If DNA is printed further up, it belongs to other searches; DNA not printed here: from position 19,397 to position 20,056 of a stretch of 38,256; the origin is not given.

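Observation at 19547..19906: GYD-domain protein of unknown function embedded inside the riboswitch-controlled thiamin salvage operon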

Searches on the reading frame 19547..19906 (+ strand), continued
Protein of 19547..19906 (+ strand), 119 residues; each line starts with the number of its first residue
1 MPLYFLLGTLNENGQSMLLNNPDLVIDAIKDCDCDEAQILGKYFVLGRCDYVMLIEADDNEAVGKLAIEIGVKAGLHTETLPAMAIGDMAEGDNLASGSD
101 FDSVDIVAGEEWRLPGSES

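Call 26: fold_search(model_id=the predicted structure, library=pdb)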
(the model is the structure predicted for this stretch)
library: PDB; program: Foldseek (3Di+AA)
matches with E <= 10: 1596; with E <= 0.001: 9
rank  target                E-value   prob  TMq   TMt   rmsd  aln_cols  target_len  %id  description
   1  2djw_H                1.8e-04  1.00  0.51  0.73   2.7        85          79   25  Crystal structure of TTHA0845 from Thermus thermophilus HB8 (released 2006-09-12)
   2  1g1x_A                2.2e-04  1.00  0.34  0.39   7.1        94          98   15  STRUCTURE OF RIBOSOMAL PROTEINS S15, S6, S18, AND 16S RIBOSOMAL RNA (released 2000-10-30)
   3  2bvz                  3.1e-04  1.00  0.39  0.45   7.2        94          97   16  Mutant of the Ribosomal Protein S6 (released 2005-10-26)
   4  2djw_A                4.5e-04  1.00  0.51  0.71   2.7        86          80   27  Crystal structure of TTHA0845 from Thermus thermophilus HB8 (released 2006-09-12)
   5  2qz8_A                5.5e-04  1.00  0.55  0.45   8.2       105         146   17  Crystal structure of Mycobacterium tuberculosis Leucine response regulatory protein (LrpA) (released 2007-11-06)
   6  4v8i_CF               6.7e-04  1.00  0.35  0.40   7.4        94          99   17  Crystal structure of YfiA bound to the 70S ribosome. (released 2014-07-09)
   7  1ri7                  7.7e-04  1.00  0.48  0.40   3.8        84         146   21  crystal structure of a protein in the LRP/ASNC family from the hyperthermophilic archaeon Pyrococcus sp. OT3 (released 2004-03-09)
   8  1cqm_A                9.3e-04  1.00  0.39  0.46   7.1        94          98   18  PROTEIN AGGREGATION AND ALZHEIMER'S DISEASE: CRYSTALLOGRAPHIC ANALYSIS OF THE PHENOMENON. ENGINEERED VERSION OF THE RI (released 2000-09-08)
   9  4rbv_A                1.0e-03  1.00  0.40  0.49   4.6        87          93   14  PduA K26A S40GSG mutant, from Salmonella enterica serovar Typhimurium LT2 (released 2015-02-18)
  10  4pcq_A                1.1e-03  1.00  0.51  0.42   2.8        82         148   13  Crystal Structure of MtbAldR (Rv2779c) (released 2015-05-06)
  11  4pcq_B                1.2e-03  1.00  0.51  0.42   2.7        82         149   13  Crystal Structure of MtbAldR (Rv2779c) (released 2015-05-06)
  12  2cyy                  1.4e-03  1.00  0.49  0.40   9.2       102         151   18  Crystal structure of PH1519 from Pyrococcus horikosii OT3 (released 2006-09-19)
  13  2gqq_C                1.6e-03  1.00  0.48  0.38   7.9        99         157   23  Crystal Structure of E. coli Leucine-responsive regulatory protein (Lrp) (released 2007-03-06)
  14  4rbv_G                1.6e-03  1.00  0.42  0.54   4.3        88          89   11  PduA K26A S40GSG mutant, from Salmonella enterica serovar Typhimurium LT2 (released 2015-02-18)
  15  4pcq_C                1.7e-03  1.00  0.52  0.43   8.1       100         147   12  Crystal Structure of MtbAldR (Rv2779c) (released 2015-05-06)
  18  2vbw_A                1.8e-03  1.00  0.54  0.44   8.3       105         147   16  Feast or famine regulatory protein (Rv3291c)from M. tuberculosis complexed with L-Phenylalanine (released 2007-11-06)
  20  2znz_C                1.9e-03  1.00  0.52  0.43   2.7        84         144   21  Crystal structure of FFRP (released 2009-03-17)
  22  2gqq_B                2.0e-03  1.00  0.51  0.41   8.2       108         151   21  Crystal Structure of E. coli Leucine-responsive regulatory protein (Lrp) (released 2007-03-06)
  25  2cvi_A                2.3e-03  1.00  0.49  0.66   3.3        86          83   16  Crystal structure of hypothetical protein PHS023 from Pyrococcus horikoshii (released 2006-06-03)
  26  2e1a_A                2.3e-03  1.00  0.43  0.64   5.0        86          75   19  crystal structure of FFRP-DM1 (released 2007-09-18)
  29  2gqq_A                2.5e-03  1.00  0.53  0.42   8.5       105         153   20  Crystal Structure of E. coli Leucine-responsive regulatory protein (Lrp) (released 2007-03-06)
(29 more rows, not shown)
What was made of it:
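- On RAM / Lrp-AsnC ligand-binding domain (PF01037): Call 26: 2djw, 2qz8, 1ri7, 4pcq, 2gqq, 2vbw, 2znz, 2e1a and 2cvi have probability 1.0 and E from 2e-4 to 3e-3.
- The nearest folds are ligand-binding domains (call 26).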

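Call 27: search_solved_structures(query=A1, max_evalue=10, show_alignments=3)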
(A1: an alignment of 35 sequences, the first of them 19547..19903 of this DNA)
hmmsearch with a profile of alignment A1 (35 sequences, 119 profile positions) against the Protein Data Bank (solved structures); distinct sequences matched with E-value up to 10: 2.
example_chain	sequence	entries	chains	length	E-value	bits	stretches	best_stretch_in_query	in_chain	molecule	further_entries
1t8q_A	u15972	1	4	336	0.42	13.7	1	30-98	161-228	Glycerophosphoryl diester phosphodiesterase, periplasmic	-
1ydy_A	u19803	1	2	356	0.43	13.7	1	30-98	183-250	Glycerophosphoryl diester phosphodiesterase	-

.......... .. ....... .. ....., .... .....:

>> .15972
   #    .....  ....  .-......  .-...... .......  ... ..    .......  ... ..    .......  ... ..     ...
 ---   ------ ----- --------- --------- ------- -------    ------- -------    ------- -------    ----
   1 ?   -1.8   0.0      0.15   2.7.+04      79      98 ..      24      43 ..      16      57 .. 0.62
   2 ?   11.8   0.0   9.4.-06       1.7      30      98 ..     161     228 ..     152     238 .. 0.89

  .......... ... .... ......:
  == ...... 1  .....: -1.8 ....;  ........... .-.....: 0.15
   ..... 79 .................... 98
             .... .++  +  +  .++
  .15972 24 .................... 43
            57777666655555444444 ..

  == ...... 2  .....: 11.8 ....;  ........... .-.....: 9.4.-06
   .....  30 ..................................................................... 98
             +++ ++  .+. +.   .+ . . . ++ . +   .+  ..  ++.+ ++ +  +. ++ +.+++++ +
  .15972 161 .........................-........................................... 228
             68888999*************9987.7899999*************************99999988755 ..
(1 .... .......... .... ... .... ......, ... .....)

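Call 33: search_protein_families(library=pfam, proteins=[L010:7861-9621:+, L010:11237-11602:+, L050:5912-6955:+, L050:6906-8669:+, L050:8822-9913:+, L036:11057-11467:+, L066:1152-1658:+, L084:2738-3394:+, L008:8511-9938:+, L078:8376-9704:+], max_evalue=0.001)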
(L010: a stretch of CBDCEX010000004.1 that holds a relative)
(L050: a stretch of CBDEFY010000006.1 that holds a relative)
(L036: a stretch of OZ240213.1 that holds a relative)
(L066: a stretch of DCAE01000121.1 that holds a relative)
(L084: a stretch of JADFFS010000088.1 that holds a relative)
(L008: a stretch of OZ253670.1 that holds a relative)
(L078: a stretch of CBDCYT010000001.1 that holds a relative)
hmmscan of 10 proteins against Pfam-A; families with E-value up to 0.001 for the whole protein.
L010:7861-9621:+ (587 aa): 2 families
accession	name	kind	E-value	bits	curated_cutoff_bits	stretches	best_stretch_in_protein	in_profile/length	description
PF01964.24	ThiC_Rad_SAM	-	3.7e-191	635.9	25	1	128-548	1-419/420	Radical SAM ThiC family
PF13667.11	ThiC-associated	-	3.9e-32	110.3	27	1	17-93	2-81/81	ThiC-associated domain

L010:11237-11602:+ (122 aa): 0 families

L050:5912-6955:+ (348 aa): 4 families
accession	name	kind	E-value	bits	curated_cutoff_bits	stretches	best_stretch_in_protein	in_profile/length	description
PF13343.11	SBP_bac_6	-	9.8e-20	71.5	24.6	1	79-312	4-227/245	Bacterial extracellular solute-binding protein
PF13416.11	SBP_bac_8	-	1.2e-12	48.6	27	1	43-314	2-271/279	Bacterial extracellular solute-binding protein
PF01547.30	SBP_bac_1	-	7.8e-07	29.8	26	1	41-288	11-302/307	Bacterial extracellular solute-binding protein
PF13531.11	SBP_bac_11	-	4.7e-05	23.7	25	1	41-289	14-215/227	Bacterial extracellular solute-binding protein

L050:6906-8669:+ (588 aa): 1 family
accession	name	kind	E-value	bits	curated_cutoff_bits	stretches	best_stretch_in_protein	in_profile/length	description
PF00528.27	BPD_transp_1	-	1.3e-16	61.3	26.4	2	110-300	1-172/184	Binding-protein-dependent transport system inner membrane component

L050:8822-9913:+ (364 aa): 4 families
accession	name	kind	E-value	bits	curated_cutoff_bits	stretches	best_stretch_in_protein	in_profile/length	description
PF00005.33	ABC_tran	-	9.6e-36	123.8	25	1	20-161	2-136/137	ABC transporter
PF08402.16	TOBE_2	-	4.5e-07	30.3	21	1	299-360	15-76/76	TOBE domain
PF03459.23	TOBE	-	7.5e-05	23.3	22.3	1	301-357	4-62/64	TOBE domain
PF13304.12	AAA_21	-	0.00025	21.6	27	0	32-70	2-52/304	AAA domain, putative AbiEii toxin, Type IV TA system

L036:11057-11467:+ (137 aa): 0 families

L066:1152-1658:+ (169 aa): 0 families

L084:2738-3394:+ (219 aa): 0 families

L008:8511-9938:+ (476 aa): 0 families

L078:8376-9704:+ (443 aa): 2 families
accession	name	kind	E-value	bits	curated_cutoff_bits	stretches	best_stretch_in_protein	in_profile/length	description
PF13701.12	DDE_Tnp_1_4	-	3.6e-131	437.8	34.7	1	11-439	3-434/435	Transposase DDE domain group 1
PF01609.27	DDE_Tnp_1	-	2.1e-21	77.1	23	1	149-375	3-200/200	Transposase DDE domain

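Call 34: search_protein_representatives(alignment_id=A1)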
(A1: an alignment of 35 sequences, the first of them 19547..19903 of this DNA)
Query: 35 sequences, 119 profile positions. Proteins with E-value up to 0.001 (for the whole library): 991; up to 1e-10: 313; up to 1e-30: 5. The best 150 are listed.
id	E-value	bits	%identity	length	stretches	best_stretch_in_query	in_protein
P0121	1.3e-48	180.0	-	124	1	1-118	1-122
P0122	2.2e-45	169.5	-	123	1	1-118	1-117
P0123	2.2e-39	150.2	-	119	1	1-104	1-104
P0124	4.0e-38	146.1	-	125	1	1-96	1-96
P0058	1.2e-31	125.3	-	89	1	1-70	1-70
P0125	2.0e-30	121.3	-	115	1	17-110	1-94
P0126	7.0e-30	119.5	-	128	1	1-100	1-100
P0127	6.1e-29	116.5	-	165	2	6-73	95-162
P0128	8.7e-29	116.0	-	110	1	1-85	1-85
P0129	9.0e-28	112.7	-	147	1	1-102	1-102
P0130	2.8e-27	111.2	-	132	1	1-104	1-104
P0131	2.8e-27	111.1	-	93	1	1-72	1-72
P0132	3.1e-27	111.0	-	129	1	2-101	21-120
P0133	4.6e-27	110.5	-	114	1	3-96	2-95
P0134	8.0e-27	109.7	-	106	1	1-71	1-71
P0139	2.0e-24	102.0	-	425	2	1-86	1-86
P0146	3.6e-22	94.7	-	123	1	1-96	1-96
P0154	3.5e-20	88.2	-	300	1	1-110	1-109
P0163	2.9e-19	85.3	-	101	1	1-92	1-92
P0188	3.6e-17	78.5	-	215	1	1-58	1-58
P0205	2.3e-16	75.9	-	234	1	1-108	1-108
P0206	2.4e-16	75.9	-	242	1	1-84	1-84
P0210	3.3e-16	75.4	-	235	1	1-89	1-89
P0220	7.8e-16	74.2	-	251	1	1-92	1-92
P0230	1.7e-15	73.1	-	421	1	1-98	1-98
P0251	6.7e-15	71.2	-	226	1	1-96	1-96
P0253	9.8e-15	70.7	-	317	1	1-115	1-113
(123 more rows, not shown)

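Call 35: search_protein_families(library=pfam, proteins=[P0139, P0230, P0154, P0253, P0220, P0206, P0210, P0205, P0251, P0188], max_evalue=0.001)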
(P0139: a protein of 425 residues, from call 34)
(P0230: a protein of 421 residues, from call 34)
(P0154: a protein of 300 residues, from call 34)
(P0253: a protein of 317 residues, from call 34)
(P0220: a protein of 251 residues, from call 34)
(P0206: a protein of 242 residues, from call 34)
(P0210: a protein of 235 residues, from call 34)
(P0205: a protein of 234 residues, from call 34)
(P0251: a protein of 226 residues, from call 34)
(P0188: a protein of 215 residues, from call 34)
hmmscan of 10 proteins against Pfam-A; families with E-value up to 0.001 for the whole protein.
P0139 (425 aa): 2 families
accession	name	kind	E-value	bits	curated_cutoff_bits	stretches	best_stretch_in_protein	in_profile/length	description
PF08734.17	GYD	-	5.6e-47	158.1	31.4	2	4-88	1-86/91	GYD domain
PF01553.26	Acyltransferase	-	1.7e-19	70.4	23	1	247-364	13-130/132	Acyltransferase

P0230 (421 aa): 3 families
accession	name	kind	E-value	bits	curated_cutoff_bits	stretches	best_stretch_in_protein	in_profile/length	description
PF08734.17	GYD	-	2.9e-32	111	31.4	1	4-91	1-89/91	GYD domain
PF01071.24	GARS_A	-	2.2e-26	93.3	27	1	259-329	67-139/194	Phosphoribosylglycinamide synthetase, ATP-grasp (A) domain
PF02844.21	GARS_N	-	2.4e-10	41.5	29.5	1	120-189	26-94/100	Phosphoribosylglycinamide synthetase, N domain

P0154 (300 aa): 1 family
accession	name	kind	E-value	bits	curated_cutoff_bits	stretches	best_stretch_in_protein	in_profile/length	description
PF08734.17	GYD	-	4.8e-10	39.8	31.4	1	4-86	1-84/91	GYD domain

P0253 (317 aa): 1 family
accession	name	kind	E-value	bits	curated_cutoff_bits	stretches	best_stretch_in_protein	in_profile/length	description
PF08734.17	GYD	-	8.4e-26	90.3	31.4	1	4-92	1-90/91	GYD domain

P0220 (251 aa): 2 families
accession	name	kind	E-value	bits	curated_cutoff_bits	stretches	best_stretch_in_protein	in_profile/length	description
PF08734.17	GYD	-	3.5e-31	107.5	31.4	1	4-91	1-89/91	GYD domain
PF02844.21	GARS_N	-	0.00078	20.6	29.5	0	126-181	28-82/100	Phosphoribosylglycinamide synthetase, N domain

P0206 (242 aa): 1 family
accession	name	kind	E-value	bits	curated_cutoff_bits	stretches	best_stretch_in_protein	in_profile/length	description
PF08734.17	GYD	-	1.4e-29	102.4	31.4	1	4-86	1-84/91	GYD domain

P0210 (235 aa): 1 family
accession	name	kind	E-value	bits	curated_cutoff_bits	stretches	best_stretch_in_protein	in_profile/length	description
PF08734.17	GYD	-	1.9e-26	92.3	31.4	1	4-91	1-89/91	GYD domain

P0205 (234 aa): 1 family
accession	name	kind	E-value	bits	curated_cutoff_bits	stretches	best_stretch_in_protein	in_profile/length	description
PF08734.17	GYD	-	3.1e-26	91.7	31.4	1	4-90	1-88/91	GYD domain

P0251 (226 aa): 2 families
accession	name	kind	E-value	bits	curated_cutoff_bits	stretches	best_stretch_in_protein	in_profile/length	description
PF08734.17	GYD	-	9.2e-28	96.5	31.4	1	4-89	1-87/91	GYD domain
PF00773.25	RNB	-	3.1e-10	40.3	29.3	1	78-132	4-58/326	RNB domain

P0188 (215 aa): 2 families
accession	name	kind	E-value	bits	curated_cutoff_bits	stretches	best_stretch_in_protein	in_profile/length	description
PF11867.13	T1RH-like_C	-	1.6e-23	84.1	26.8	1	57-187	187-318/329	Type I restriction enzyme HindI endonuclease subunit-like, C-terminal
PF08734.17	GYD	-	3.5e-06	27.4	31.4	1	4-60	1-58/91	GYD domain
